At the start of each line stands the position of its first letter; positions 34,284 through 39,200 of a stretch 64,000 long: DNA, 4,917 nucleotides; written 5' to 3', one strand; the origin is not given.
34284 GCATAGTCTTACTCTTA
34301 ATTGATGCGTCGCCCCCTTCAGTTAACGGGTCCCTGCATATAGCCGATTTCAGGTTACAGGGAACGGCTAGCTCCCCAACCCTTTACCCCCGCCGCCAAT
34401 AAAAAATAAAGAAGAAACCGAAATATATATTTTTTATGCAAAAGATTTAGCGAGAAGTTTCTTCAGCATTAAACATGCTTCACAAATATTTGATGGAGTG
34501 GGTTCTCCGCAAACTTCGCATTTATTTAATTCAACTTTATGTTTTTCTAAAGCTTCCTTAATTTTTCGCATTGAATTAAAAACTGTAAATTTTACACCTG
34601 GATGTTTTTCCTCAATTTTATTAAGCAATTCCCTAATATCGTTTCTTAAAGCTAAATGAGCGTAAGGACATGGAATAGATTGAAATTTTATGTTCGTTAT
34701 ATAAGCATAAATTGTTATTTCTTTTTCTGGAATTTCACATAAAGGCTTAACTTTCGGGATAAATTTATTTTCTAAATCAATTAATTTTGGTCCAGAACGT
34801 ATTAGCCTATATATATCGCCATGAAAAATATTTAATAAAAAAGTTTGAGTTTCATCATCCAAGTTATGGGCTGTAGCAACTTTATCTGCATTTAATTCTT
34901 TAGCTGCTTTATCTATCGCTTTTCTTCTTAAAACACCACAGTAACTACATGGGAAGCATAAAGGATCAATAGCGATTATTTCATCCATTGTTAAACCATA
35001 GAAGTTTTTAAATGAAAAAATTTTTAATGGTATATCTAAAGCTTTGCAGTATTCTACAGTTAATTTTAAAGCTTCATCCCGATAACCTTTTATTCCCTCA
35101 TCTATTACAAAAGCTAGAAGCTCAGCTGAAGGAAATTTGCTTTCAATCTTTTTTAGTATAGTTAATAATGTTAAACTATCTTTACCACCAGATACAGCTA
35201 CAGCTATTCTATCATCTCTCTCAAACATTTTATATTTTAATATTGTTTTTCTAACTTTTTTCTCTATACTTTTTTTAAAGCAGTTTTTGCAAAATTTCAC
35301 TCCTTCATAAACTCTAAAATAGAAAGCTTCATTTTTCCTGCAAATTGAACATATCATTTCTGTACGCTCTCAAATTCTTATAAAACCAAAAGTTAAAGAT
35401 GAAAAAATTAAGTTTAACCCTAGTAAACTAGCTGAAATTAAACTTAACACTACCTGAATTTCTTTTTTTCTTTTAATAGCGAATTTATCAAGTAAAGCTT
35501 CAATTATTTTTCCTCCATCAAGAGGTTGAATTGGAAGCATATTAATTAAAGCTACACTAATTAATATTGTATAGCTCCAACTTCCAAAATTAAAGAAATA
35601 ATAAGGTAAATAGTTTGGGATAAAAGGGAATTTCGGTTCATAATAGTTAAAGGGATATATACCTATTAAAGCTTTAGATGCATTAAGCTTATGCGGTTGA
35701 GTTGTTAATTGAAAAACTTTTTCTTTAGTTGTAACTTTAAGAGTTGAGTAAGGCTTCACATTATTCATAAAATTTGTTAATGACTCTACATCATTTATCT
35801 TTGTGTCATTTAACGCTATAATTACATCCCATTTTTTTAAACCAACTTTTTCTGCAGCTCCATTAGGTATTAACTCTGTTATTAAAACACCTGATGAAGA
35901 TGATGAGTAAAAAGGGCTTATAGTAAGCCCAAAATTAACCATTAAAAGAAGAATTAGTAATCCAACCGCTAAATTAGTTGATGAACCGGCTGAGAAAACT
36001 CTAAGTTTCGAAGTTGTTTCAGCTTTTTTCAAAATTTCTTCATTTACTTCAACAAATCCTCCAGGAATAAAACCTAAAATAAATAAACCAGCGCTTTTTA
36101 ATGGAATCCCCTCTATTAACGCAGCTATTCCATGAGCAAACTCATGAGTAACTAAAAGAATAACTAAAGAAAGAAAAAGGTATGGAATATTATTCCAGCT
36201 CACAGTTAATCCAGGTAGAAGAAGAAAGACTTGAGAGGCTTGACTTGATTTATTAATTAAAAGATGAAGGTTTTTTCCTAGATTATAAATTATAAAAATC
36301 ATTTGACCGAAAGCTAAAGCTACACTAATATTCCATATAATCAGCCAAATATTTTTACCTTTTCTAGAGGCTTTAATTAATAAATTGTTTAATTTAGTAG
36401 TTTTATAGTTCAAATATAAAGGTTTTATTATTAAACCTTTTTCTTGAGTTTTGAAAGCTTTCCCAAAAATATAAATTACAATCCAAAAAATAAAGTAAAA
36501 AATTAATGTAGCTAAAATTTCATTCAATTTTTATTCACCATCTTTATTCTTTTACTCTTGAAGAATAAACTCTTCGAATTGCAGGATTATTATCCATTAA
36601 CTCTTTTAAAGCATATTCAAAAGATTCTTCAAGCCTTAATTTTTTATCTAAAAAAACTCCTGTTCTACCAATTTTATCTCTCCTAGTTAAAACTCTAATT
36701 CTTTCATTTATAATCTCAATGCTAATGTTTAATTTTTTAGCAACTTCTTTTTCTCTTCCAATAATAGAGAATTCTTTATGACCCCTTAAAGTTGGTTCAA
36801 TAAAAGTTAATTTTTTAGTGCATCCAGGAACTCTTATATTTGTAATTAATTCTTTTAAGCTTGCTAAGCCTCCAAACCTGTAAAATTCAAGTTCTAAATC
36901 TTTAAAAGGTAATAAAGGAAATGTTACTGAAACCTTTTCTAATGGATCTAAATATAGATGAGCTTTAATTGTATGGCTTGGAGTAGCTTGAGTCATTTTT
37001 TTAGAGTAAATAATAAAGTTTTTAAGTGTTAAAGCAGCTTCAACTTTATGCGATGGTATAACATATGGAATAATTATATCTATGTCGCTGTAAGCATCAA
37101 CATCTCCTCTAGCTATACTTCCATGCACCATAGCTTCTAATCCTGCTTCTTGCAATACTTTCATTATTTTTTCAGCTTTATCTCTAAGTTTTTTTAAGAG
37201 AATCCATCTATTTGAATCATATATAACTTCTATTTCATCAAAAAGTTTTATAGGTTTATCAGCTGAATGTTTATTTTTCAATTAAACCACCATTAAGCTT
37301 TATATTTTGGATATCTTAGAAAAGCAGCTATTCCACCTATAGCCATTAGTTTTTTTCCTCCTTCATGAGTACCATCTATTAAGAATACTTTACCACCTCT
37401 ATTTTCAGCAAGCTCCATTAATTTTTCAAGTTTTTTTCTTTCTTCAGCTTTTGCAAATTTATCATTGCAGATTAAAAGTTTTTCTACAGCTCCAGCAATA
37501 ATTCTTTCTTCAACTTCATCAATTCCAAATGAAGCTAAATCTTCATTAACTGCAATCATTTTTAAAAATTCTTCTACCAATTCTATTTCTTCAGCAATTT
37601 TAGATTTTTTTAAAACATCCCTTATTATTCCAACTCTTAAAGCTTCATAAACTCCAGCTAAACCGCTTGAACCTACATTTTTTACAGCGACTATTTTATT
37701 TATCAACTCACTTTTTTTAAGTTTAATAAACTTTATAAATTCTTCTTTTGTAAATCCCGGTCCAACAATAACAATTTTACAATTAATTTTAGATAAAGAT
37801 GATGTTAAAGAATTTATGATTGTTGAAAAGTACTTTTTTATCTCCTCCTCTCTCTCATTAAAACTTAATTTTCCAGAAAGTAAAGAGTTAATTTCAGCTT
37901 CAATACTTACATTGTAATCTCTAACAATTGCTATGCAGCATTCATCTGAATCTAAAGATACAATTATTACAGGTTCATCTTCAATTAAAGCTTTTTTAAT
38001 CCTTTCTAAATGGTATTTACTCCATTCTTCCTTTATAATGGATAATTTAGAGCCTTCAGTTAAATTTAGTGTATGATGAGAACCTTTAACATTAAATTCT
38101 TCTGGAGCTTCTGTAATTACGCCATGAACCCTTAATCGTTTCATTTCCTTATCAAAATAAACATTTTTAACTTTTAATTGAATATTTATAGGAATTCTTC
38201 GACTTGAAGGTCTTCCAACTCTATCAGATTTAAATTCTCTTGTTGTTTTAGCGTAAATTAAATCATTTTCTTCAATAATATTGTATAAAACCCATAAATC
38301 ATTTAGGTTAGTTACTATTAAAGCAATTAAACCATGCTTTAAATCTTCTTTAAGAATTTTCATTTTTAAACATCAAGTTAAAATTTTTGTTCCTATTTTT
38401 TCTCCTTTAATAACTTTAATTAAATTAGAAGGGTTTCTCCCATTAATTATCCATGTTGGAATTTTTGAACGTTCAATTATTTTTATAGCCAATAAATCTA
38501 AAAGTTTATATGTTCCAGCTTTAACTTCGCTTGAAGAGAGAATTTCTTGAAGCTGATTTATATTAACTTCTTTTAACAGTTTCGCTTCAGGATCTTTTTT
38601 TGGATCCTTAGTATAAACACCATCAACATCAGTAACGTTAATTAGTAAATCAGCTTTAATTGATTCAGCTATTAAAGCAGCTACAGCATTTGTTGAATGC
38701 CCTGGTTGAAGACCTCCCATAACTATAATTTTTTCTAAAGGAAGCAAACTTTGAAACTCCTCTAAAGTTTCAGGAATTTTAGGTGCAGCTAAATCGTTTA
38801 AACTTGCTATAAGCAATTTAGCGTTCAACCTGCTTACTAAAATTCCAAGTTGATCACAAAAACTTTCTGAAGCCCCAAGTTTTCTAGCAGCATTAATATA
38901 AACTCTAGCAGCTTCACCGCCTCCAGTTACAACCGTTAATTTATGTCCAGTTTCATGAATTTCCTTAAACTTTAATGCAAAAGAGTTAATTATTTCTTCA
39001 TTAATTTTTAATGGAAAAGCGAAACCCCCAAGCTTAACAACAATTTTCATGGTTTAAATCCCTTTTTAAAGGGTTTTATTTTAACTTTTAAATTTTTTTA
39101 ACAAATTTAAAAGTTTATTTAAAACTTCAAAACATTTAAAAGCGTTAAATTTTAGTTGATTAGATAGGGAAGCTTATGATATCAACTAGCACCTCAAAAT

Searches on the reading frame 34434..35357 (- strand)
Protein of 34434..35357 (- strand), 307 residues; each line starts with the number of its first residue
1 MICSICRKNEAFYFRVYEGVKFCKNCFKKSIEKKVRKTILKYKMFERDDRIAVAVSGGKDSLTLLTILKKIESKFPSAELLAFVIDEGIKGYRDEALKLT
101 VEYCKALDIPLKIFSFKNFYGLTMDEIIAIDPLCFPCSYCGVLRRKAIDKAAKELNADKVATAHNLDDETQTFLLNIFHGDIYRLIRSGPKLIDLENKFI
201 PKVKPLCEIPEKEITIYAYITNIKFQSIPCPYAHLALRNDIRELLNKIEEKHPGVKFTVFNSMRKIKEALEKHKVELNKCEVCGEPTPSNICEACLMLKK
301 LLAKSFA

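Call 58: search_protein_families(library=pfam, proteins=[window:34434-35357:-], max_evalue=0.00001)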
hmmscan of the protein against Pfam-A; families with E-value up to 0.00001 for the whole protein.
window:34434-35357:- (307 aa): 1 family
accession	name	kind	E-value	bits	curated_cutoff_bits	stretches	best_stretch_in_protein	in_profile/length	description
PF01171.26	ATP_bind_3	-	1.3e-18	67.8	27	1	51-243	2-181/182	PP-loop family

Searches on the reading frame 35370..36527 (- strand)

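Call 58: search_protein_families(library=pfam, proteins=[window:35370-36527:-], max_evalue=0.00001)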
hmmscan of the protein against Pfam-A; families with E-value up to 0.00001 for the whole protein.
window:35370-36527:- (385 aa): 3 families
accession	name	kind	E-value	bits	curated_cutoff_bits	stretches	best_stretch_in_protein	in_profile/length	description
PF02163.28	Peptidase_M50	-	5e-24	85.3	27.2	1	117-365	2-214/221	Peptidase family M50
PF00595.29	PDZ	-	1.4e-07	32.2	23.2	1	200-266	13-79/81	PDZ domain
PF13180.12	PDZ_2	-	2.1e-07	31.6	27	1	210-267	10-67/80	PDZ domain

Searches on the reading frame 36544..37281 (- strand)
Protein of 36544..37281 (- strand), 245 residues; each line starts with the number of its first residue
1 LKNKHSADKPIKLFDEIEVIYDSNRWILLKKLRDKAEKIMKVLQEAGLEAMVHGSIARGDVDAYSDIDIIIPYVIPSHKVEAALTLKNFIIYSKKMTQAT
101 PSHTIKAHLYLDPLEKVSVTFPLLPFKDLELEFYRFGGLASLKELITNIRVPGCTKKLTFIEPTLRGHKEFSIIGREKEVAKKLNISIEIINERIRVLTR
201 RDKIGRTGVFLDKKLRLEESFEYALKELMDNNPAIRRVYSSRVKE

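Call 58: search_protein_families(library=pfam, proteins=[window:36544-37281:-], max_evalue=0.00001)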
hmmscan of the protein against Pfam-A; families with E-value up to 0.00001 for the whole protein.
window:36544-37281:- (245 aa): 1 family
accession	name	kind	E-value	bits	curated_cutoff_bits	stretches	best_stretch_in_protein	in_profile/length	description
PF01909.29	NTP_transf_2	-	9.1e-07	29.6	21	1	35-91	3-58/93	Nucleotidyltransferase domain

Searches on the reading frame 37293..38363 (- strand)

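Call 58: search_protein_families(library=pfam, proteins=[window:37293-38363:-], max_evalue=0.00001)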
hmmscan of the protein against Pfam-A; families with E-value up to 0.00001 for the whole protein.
window:37293-38363:- (356 aa): 3 families
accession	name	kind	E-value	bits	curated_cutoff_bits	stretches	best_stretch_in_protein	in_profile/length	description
PF03463.20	eRF1_1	-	6.7e-31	107.3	23.8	1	1-126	1-123/123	eRF1 domain 1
PF03465.20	eRF1_3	-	6.3e-22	78.5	25.8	1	256-352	1-105/106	eRF1 domain 3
PF03464.20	eRF1_2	-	1.8e-08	35.2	27.1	1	133-244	3-126/133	eRF1 domain 2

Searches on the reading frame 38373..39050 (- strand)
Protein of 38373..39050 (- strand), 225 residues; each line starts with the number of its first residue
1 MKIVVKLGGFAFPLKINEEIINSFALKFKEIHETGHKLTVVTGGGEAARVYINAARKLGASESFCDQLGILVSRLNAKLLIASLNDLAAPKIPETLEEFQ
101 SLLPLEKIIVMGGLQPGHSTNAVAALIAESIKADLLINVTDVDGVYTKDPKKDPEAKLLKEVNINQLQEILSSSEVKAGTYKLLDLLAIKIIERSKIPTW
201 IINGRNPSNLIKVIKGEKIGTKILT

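Call 58: search_protein_families(library=pfam, proteins=[window:38373-39050:-], max_evalue=0.00001)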
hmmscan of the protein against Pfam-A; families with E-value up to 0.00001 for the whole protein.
window:38373-39050:- (225 aa): 1 family
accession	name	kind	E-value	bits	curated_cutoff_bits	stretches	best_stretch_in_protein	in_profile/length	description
PF00696.33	AA_kinase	-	3.9e-38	131.9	24.9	1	1-203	1-234/234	Amino acid kinase family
